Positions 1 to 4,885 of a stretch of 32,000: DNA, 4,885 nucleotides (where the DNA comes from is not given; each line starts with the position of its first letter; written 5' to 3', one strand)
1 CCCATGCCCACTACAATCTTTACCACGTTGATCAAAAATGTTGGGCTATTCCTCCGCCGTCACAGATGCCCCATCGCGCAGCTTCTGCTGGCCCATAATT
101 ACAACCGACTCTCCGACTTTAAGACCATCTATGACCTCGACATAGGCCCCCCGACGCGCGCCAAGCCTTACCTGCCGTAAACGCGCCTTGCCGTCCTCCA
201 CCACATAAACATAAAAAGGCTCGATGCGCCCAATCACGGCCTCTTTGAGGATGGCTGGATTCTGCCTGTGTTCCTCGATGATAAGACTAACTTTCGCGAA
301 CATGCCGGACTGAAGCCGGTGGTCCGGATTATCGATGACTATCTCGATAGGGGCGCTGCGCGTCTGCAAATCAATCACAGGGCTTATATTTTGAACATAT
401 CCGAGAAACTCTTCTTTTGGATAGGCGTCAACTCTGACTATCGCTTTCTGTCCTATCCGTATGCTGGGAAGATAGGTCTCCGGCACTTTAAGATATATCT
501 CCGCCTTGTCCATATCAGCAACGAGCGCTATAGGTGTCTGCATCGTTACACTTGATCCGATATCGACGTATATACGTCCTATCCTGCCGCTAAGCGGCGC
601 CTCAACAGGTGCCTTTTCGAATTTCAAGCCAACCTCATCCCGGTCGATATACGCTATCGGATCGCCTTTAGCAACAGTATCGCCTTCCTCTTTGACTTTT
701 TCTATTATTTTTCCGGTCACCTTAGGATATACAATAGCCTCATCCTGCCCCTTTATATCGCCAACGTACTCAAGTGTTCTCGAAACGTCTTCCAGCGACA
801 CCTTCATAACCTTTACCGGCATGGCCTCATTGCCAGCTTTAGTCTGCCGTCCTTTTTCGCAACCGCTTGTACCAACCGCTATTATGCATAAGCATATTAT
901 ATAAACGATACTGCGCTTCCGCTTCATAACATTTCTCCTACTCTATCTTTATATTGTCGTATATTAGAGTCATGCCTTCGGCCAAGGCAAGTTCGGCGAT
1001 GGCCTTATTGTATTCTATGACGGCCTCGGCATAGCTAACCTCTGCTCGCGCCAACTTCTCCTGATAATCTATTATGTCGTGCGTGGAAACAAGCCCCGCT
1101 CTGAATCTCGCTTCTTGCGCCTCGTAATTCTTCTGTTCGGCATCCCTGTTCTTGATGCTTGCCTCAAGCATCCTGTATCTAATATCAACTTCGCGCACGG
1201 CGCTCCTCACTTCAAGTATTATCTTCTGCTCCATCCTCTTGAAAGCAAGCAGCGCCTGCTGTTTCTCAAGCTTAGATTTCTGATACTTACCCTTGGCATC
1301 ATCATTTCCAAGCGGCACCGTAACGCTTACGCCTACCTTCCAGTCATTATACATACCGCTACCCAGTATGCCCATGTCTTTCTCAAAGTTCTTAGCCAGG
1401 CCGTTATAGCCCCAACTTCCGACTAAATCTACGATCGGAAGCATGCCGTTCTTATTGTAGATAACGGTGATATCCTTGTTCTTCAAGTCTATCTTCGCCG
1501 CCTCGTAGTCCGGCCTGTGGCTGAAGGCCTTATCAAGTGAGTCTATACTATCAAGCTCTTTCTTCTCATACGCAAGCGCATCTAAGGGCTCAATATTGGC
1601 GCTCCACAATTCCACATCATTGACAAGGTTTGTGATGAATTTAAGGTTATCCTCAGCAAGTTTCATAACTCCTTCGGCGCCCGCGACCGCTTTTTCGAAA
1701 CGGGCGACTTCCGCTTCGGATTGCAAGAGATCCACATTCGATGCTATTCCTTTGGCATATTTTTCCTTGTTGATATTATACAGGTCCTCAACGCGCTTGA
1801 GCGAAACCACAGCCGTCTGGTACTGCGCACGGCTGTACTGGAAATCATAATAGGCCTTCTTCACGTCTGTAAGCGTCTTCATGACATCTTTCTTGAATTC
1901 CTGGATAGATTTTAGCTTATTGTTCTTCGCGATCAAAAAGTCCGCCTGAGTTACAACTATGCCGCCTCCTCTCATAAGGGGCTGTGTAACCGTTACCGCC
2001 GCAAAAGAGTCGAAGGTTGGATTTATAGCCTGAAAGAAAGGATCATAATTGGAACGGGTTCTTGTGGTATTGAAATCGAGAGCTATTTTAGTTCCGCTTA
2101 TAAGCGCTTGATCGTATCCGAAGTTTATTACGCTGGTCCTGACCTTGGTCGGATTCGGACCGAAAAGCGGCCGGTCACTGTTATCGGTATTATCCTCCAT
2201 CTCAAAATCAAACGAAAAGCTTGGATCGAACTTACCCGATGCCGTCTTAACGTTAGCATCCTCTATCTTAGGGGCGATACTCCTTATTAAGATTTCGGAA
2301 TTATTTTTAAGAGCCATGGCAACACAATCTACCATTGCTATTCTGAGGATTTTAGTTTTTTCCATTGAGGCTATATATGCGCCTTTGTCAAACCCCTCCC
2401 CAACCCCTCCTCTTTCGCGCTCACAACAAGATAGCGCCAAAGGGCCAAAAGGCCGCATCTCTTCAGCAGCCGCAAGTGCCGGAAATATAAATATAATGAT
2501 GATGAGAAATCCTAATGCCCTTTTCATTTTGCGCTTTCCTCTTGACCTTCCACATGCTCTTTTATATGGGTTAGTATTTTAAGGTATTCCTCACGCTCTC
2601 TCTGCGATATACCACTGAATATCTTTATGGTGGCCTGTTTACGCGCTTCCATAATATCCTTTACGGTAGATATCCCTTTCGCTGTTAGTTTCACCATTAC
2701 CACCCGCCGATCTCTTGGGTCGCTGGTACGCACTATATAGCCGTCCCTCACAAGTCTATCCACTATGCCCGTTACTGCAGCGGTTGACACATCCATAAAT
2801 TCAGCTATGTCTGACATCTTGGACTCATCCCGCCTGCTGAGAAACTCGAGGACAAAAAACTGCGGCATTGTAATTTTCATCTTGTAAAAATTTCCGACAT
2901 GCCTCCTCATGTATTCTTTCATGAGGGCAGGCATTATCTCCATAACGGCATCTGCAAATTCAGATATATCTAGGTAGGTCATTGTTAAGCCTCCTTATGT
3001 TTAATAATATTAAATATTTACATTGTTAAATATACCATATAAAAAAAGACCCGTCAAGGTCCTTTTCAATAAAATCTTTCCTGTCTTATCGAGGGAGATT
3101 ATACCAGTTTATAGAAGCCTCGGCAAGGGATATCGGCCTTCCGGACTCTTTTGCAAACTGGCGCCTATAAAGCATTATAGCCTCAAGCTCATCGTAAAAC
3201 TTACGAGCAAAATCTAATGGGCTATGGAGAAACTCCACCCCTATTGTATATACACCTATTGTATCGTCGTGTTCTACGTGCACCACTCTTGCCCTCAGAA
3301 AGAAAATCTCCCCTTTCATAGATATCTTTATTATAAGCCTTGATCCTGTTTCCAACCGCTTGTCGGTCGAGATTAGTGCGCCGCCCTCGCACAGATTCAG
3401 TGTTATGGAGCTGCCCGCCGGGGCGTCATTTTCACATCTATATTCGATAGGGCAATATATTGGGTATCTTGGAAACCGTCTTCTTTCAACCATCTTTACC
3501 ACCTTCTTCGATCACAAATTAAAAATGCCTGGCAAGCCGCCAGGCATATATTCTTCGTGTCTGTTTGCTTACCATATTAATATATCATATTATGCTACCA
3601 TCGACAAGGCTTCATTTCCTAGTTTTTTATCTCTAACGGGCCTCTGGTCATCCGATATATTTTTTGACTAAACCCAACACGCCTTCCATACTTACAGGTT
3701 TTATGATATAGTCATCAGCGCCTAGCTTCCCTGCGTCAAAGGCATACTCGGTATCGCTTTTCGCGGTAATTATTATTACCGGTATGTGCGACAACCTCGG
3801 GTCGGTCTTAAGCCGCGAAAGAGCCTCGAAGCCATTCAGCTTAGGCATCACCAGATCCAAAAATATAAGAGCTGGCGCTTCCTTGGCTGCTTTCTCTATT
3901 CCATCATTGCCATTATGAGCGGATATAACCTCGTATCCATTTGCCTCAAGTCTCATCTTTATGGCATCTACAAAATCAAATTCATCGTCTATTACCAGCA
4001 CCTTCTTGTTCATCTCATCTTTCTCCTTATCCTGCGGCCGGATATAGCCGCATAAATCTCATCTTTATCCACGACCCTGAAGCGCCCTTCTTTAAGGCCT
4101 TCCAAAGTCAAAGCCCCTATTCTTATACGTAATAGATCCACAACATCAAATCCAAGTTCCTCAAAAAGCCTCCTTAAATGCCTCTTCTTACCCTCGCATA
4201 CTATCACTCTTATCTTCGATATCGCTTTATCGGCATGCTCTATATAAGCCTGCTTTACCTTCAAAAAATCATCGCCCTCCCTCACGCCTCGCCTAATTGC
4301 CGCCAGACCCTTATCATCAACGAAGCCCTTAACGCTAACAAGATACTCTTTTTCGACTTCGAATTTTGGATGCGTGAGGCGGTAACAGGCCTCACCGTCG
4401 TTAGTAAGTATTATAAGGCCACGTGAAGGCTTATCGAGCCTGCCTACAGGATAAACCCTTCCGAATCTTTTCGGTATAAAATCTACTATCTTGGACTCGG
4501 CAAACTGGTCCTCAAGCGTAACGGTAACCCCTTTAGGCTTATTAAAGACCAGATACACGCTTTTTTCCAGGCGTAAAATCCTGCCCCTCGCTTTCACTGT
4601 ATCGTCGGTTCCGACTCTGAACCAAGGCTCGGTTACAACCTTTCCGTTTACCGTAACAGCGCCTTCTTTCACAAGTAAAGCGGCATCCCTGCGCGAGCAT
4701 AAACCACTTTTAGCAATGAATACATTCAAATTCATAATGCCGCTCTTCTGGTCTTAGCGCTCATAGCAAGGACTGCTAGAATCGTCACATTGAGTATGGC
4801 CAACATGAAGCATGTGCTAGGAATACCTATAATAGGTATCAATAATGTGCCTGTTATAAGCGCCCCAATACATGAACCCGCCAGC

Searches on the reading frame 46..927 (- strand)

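Call 25: search_protein_families(library=pfam, proteins=[window:46-927:-], max_evalue=0.0001)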
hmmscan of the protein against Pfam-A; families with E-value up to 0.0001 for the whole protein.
window:46-927:- (293 aa): 3 families
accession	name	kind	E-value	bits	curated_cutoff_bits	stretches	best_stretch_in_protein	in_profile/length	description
PF16576.10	HlyD_D23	-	8.9e-26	90.9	30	1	104-211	107-214/214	Barrel-sandwich domain of CusB or HlyD membrane-fusion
PF13437.12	HlyD_3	-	1.8e-16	61.2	22.2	1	108-205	2-103/106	HlyD family secretion protein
PF00364.28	Biotin_lipoyl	-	1.5e-05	25.2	22.1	1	72-134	15-71/73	Biotin-requiring enzyme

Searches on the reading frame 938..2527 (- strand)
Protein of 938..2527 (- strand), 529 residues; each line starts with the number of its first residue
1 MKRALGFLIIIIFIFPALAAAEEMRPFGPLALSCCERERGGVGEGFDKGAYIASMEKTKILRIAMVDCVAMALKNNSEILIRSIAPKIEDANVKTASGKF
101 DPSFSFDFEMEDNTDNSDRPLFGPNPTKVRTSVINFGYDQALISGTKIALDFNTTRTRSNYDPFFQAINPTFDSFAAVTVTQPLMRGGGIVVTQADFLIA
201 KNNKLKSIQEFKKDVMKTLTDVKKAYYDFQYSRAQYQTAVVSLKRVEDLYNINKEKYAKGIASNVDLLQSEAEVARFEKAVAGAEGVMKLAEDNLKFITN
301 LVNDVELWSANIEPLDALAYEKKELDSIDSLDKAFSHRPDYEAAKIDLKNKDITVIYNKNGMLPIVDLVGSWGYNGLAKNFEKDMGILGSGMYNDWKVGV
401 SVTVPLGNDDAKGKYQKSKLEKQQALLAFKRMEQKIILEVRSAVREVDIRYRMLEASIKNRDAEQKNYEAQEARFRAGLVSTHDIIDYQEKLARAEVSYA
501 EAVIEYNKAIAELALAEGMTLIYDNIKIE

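Call 25: search_protein_families(library=pfam, proteins=[window:938-2527:-], max_evalue=0.0001)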
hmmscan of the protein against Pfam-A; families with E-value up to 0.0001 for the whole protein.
window:938-2527:- (529 aa): 1 family
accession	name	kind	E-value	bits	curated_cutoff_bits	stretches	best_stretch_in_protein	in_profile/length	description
PF02321.23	OEP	-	1.5e-45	155.8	22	2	330-516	4-185/187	Outer membrane efflux protein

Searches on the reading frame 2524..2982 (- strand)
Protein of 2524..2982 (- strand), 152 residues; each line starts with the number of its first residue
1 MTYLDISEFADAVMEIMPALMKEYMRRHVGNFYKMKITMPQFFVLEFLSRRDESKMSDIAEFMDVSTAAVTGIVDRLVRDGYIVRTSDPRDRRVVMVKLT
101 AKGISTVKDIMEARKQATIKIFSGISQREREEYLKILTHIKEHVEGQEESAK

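Call 25: search_protein_families(library=pfam, proteins=[window:2524-2982:-], max_evalue=0.0001)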
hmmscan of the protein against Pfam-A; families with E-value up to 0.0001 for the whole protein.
window:2524-2982:- (152 aa): 7 families
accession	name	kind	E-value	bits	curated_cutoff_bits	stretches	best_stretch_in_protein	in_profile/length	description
PF01047.28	MarR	-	8.9e-18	64.4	24.6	1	37-95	1-59/59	MarR family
PF12802.13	MarR_2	-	5.9e-14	52.4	27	1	37-93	3-60/61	MarR family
PF13463.12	HTH_27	-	4.2e-11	43.4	22.2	1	39-103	3-68/68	Winged helix DNA-binding domain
PF22381.2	Staph_reg_Sar_Rot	-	1.7e-09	38.1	27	1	34-110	9-85/85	Transcriptional regulator SarA/Rot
PF01325.25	Fe_dep_repress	-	1.3e-05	25.7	26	1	55-84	24-53/60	Iron dependent repressor, N-terminal DNA binding domain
PF13601.12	HTH_34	-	3.4e-05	24.4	27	1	42-113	3-75/80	Winged helix DNA-binding domain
PF13412.12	HTH_24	-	6.6e-05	22.9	21.9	0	45-83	9-47/48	Winged helix-turn-helix DNA-binding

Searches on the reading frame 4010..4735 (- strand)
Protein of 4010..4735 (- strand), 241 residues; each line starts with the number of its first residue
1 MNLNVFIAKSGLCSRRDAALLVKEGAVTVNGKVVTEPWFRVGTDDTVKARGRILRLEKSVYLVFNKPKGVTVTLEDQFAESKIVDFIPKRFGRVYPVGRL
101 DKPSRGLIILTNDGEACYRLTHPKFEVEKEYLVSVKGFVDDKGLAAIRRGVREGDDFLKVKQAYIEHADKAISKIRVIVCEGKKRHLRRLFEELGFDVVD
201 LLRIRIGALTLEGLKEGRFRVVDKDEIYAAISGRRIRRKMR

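Call 25: search_protein_families(library=pfam, proteins=[window:4010-4735:-], max_evalue=0.0001)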
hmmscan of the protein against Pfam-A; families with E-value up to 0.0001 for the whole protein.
window:4010-4735:- (241 aa): 2 families
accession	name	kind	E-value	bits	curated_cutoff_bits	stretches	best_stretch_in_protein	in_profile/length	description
PF00849.27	PseudoU_synth_2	-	7.1e-20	72.2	26.8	1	61-192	2-151/152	RNA pseudouridylate synthase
PF01479.30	S4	-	1.1e-11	44.7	22.8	1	2-47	2-48/48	S4 domain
